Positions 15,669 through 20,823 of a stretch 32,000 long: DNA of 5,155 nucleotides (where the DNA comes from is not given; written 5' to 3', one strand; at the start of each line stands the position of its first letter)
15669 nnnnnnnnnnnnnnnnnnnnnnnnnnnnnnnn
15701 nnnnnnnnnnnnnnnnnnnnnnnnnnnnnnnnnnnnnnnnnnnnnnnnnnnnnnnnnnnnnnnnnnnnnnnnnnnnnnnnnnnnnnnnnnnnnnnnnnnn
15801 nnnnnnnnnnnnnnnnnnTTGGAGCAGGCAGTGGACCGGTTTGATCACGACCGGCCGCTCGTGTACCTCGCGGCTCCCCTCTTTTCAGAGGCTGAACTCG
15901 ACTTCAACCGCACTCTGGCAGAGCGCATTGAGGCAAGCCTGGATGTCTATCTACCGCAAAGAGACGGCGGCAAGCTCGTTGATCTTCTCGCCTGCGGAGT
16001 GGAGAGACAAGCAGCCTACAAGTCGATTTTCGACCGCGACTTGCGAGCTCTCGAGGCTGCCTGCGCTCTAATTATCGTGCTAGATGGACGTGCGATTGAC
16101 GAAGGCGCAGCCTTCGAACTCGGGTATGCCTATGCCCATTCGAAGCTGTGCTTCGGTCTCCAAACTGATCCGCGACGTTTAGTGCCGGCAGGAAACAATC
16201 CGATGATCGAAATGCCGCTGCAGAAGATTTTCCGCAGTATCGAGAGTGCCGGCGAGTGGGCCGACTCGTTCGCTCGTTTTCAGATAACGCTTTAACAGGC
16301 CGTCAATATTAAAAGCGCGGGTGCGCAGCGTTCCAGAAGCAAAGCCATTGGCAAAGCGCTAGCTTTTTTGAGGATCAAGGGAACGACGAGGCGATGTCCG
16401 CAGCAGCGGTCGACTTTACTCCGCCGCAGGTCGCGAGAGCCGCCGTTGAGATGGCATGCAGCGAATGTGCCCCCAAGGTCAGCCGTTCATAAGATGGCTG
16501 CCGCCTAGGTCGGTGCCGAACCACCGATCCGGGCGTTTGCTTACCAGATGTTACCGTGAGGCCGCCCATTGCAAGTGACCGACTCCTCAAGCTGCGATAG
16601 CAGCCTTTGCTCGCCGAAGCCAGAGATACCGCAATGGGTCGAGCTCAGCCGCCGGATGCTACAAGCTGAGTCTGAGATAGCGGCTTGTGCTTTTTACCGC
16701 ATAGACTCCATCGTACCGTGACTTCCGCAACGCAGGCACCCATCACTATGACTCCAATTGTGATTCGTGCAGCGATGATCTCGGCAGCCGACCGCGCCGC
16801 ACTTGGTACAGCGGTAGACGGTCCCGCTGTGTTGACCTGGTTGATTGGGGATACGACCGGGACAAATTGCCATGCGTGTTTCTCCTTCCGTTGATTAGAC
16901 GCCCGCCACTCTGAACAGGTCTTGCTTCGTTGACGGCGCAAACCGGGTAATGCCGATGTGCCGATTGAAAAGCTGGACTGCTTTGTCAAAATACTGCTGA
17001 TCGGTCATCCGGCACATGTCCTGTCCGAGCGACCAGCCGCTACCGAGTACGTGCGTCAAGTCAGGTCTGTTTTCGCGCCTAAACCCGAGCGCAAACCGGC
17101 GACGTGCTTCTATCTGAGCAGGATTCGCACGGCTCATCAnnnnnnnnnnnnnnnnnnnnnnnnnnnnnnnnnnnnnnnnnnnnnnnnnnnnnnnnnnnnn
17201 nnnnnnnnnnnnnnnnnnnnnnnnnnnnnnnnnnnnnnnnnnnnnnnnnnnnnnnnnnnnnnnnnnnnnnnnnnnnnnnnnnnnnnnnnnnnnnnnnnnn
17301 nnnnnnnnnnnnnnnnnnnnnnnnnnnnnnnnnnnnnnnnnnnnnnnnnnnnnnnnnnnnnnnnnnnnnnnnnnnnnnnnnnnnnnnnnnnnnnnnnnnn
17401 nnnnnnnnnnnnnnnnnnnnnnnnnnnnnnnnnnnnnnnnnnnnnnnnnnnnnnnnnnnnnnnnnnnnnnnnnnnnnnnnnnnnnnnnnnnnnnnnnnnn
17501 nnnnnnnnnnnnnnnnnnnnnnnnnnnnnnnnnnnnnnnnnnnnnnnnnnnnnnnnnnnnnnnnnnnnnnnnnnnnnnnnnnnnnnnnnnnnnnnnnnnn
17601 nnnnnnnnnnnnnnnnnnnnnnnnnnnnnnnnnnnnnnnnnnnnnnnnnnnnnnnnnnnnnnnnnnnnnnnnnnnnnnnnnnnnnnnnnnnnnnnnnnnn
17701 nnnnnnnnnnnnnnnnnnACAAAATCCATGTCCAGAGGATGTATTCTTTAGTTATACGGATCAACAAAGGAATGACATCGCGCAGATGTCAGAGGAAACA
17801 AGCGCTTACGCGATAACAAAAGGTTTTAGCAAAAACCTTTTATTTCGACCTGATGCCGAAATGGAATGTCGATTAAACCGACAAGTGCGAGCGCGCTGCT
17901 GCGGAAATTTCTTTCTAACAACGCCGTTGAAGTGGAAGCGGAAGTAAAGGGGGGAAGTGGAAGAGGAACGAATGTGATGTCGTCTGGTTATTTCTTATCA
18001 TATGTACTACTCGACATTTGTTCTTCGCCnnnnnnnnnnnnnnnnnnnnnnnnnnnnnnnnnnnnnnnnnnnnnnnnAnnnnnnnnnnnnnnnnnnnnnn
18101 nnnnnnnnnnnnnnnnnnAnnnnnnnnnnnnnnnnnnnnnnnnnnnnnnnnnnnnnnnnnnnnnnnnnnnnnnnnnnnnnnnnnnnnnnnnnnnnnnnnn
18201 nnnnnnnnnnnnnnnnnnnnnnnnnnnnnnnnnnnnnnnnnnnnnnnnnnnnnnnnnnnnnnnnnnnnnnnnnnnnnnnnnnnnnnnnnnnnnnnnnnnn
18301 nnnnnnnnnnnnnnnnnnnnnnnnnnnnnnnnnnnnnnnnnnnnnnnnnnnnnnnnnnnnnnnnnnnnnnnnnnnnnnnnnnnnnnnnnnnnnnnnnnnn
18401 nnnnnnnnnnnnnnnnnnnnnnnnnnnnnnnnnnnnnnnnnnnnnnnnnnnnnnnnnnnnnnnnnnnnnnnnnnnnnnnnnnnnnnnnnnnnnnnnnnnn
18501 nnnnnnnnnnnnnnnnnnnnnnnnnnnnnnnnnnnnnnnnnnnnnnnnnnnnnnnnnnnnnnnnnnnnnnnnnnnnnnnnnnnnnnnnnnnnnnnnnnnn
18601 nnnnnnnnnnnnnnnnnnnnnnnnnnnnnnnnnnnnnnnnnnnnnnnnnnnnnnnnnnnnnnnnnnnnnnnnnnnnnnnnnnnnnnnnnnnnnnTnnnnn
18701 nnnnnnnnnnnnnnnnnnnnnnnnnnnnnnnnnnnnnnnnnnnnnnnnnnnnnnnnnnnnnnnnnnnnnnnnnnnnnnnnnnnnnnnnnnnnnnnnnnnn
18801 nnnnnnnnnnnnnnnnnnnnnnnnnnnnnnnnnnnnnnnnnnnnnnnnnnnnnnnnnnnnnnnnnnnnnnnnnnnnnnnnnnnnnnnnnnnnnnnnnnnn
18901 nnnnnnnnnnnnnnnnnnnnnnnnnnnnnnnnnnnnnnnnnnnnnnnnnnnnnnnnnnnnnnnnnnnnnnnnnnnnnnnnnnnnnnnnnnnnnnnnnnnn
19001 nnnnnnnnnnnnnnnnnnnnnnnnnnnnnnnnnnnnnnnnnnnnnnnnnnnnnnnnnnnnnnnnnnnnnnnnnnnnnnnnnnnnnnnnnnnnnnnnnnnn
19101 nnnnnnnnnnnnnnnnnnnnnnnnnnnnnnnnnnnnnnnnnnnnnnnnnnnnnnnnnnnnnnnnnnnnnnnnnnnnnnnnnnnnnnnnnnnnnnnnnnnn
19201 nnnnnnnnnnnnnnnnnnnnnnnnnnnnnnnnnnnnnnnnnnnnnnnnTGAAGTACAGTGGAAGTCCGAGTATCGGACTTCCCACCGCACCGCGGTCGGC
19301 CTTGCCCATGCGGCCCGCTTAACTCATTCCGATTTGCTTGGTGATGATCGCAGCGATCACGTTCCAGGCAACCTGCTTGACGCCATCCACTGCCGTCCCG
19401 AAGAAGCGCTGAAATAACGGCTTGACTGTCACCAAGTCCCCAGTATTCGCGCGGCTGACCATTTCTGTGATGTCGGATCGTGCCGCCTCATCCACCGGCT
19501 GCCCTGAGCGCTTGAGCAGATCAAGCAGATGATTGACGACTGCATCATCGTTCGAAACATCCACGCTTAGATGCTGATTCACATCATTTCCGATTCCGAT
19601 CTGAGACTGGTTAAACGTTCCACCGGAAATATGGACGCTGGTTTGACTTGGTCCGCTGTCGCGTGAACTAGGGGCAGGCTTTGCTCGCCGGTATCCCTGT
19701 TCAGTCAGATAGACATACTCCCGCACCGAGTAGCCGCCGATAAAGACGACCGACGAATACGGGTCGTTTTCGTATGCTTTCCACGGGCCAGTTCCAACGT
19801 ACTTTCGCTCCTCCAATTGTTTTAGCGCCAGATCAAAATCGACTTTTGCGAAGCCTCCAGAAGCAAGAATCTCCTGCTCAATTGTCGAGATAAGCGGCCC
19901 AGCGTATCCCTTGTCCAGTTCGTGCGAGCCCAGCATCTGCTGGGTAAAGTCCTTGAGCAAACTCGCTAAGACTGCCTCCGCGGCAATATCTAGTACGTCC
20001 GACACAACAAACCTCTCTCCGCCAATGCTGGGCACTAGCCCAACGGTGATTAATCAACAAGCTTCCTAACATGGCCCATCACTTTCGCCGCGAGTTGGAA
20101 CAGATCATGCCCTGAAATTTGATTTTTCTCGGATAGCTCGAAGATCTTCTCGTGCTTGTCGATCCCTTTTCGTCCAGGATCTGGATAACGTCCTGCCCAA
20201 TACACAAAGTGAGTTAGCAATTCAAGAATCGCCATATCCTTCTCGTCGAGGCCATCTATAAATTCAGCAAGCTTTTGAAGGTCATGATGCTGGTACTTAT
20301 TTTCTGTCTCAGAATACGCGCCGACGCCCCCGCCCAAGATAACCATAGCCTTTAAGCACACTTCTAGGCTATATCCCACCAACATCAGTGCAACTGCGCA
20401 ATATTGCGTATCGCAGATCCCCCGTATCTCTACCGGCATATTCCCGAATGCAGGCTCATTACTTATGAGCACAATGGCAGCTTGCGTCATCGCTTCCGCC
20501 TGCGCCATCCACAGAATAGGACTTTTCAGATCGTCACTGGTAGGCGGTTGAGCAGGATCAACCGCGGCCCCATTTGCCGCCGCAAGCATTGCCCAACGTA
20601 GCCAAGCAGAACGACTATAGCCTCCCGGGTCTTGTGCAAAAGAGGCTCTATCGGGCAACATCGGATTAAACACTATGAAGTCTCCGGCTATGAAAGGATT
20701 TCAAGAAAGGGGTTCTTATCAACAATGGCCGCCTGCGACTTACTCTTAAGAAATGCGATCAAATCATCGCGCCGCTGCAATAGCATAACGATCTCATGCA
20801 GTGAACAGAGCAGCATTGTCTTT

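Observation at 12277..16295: Four-gene operon (QueC-like / DUF6884-like-GIY-YIG / SIR2-kinase / NDT-like): candidate undescribed nucleotide-centric anti-phage system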

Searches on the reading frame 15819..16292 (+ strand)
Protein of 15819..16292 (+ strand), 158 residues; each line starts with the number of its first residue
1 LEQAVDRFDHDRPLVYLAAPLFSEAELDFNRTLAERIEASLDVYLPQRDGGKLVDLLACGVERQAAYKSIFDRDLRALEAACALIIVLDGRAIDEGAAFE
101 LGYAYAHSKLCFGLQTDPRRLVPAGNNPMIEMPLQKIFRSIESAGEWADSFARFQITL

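Call 3: search_protein_families(library=pfam, proteins=[window:15819-16292:+], max_evalue=0.1)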
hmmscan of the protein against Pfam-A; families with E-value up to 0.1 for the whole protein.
window:15819-16292:+ (158 aa): 2 families
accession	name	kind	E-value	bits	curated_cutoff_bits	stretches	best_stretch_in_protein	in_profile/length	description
PF05014.21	Nuc_deoxyrib_tr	-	1.2e-18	67.8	28.8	1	15-121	1-103/117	Nucleoside 2-deoxyribosyltransferase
PF15891.11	Nuc_deoxyri_tr2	-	1e-12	48.7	30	1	14-117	3-104/105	Nucleoside 2-deoxyribosyltransferase like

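Call 4: search_protein_families(library=padloc, proteins=[window:15819-16292:+], max_evalue=0.1)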
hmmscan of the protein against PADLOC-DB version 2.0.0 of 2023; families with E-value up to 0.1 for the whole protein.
window:15819-16292:+ (158 aa): 0 families

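Call 5: search_protein_families(library=ncbifam, proteins=[window:15819-16292:+], max_evalue=0.1)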
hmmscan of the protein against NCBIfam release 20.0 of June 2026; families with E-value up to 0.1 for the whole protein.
window:15819-16292:+ (158 aa): 0 families

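Call 21: search_solved_structures(query=window:15819-16292:+, max_evalue=0.01, show_alignments=3)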
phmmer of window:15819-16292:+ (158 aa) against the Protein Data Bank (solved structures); distinct sequences matched with E-value up to 0.01: 2.
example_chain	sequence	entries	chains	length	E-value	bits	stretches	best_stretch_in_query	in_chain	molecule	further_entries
7o62_A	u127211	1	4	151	8.2e-38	132.9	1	12-149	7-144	Chains: A,B,C,D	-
7m5h_A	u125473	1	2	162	4.2e-11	46.2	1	14-121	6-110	Nucleoside 2-deoxyribosyltransferase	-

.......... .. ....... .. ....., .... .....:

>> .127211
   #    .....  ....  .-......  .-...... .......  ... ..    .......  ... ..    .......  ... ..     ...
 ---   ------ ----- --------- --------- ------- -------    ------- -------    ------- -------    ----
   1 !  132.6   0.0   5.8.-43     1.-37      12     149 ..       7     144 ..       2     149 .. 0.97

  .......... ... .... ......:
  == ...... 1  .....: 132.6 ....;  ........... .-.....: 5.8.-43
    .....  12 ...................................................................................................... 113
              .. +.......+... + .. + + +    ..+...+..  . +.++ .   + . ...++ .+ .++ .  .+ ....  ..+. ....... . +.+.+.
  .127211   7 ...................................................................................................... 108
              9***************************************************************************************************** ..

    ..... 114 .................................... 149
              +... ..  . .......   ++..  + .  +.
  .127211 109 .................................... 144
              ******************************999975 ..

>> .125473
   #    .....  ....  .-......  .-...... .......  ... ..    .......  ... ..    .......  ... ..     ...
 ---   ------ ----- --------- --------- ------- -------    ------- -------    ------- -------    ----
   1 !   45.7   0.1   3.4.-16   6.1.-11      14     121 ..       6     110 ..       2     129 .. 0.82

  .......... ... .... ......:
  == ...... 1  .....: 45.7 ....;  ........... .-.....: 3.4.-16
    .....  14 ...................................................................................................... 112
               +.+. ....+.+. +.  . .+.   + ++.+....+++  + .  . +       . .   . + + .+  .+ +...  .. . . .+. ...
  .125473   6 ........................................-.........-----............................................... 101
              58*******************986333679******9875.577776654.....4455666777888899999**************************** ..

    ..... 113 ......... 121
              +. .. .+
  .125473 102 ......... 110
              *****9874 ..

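Call 83: find_homologous_proteins(query=window:15819-16292:+, max_evalue=0.00001)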
Query window:15819-16292:+ (158 aa): 1044 proteins with E <= 0.00001 among 1158 candidates; the best 120 are listed.
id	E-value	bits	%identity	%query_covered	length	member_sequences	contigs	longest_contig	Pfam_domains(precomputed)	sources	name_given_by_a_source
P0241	1.8e-87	309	93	97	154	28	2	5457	PF15891.12,PF05014.22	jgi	jgi:nucleoside 2-deoxyribosyltransferase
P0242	7.2e-87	307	91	97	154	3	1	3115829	PF15891.12,PF05014.22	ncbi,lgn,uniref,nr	ncbi:nucleoside 2-deoxyribosyltransferase [Aquincola tertiaricarbonis]|uniref:Nucleoside 2-deoxyribo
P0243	3.0e-86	305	90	97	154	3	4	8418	PF15891.12,PF05014.22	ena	-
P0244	2.2e-85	302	89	97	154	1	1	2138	PF15891.12,PF05014.22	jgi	jgi:nucleoside 2-deoxyribosyltransferase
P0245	8.5e-84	297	88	97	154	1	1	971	PF15891.12,PF05014.22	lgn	-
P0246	8.8e-84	297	87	97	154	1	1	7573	PF15891.12,PF05014.22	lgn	-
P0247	2.7e-83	295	90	94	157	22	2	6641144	PF15891.12,PF05014.22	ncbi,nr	ncbi:hypothetical protein A7317_29095 [Pseudomonas fluorescens]|nr:hypothetical protein A7317_29095 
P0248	6.3e-82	291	86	97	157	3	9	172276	PF15891.12,PF05014.22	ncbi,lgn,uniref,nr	ncbi:nucleoside 2-deoxyribosyltransferase [Pseudomonas rhizoryzae]|uniref:nucleoside 2-deoxyribosylt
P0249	1.9e-81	289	87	97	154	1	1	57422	PF15891.12,PF05014.22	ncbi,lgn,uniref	ncbi:nucleoside 2-deoxyribosyltransferase [Pseudomonas sp.]|uniref:nucleoside 2-deoxyribosyltransfer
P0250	3.2e-81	289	87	96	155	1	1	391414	PF15891.12,PF05014.22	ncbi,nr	ncbi:hypothetical protein SB14R_06905 [Pseudomonas oryzihabitans]|nr:hypothetical protein SB14R_0690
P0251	3.6e-80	285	87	94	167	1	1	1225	PF15891.12,PF05014.22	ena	-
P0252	9.3e-80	284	87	96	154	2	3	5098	PF15891.12,PF05014.22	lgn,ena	-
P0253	2.9e-78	279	86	96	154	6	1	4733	PF15891.12,PF05014.22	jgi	-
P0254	8.6e-77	274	81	97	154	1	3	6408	PF15891.12,PF05014.22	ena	-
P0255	3.8e-76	272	80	99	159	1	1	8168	PF15891.12,PF05014.22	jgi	jgi:nucleoside 2-deoxyribosyltransferase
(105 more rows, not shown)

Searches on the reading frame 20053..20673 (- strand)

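Call 76: search_protein_families(library=pfam, proteins=[window:20053-20673:-], max_evalue=0.01)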
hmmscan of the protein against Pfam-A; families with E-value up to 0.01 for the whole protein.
window:20053-20673:- (207 aa): 1 family
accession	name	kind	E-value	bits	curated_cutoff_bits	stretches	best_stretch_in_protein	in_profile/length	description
PF05168.19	HEPN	-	0.0086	16.7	22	0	93-177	25-103/117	HEPN domain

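Call 78: search_protein_families(library=padloc, proteins=[window:20053-20673:-], max_evalue=0.001)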
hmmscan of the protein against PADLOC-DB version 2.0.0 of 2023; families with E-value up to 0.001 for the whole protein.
window:20053-20673:- (207 aa): 0 families
